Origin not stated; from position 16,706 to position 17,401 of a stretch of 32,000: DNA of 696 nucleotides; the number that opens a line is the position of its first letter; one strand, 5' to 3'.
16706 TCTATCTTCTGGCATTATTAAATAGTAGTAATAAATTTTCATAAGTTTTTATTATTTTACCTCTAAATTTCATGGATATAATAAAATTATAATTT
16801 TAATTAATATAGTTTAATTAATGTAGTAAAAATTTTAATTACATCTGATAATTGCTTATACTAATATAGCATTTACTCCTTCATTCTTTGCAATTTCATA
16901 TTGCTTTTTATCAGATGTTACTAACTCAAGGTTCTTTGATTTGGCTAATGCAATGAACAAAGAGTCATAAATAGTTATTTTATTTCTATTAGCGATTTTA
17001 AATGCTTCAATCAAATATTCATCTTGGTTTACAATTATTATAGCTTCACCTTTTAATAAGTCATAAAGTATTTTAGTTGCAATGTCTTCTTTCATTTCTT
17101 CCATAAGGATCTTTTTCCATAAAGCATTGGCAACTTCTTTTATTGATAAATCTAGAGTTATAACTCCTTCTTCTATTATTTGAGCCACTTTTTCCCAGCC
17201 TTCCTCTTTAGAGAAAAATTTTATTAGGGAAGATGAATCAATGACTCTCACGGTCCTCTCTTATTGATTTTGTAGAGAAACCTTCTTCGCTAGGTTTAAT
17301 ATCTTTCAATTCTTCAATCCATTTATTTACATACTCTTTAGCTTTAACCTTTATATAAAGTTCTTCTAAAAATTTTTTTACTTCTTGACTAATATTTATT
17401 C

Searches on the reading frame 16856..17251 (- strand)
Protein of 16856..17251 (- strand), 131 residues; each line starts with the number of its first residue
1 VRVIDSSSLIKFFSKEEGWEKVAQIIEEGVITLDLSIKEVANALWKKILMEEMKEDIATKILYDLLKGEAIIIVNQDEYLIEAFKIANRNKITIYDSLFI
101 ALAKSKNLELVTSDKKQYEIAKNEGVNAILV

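Call 82: search_protein_families(library=pfam, proteins=[window:16856-17251:-], max_evalue=0.001)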
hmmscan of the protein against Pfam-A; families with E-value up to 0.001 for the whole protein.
window:16856-17251:- (131 aa): 1 family
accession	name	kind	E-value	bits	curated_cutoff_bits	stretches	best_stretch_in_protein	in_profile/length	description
PF01850.27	PIN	-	1e-17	65.3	23.6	1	3-122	2-119/120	PIN domain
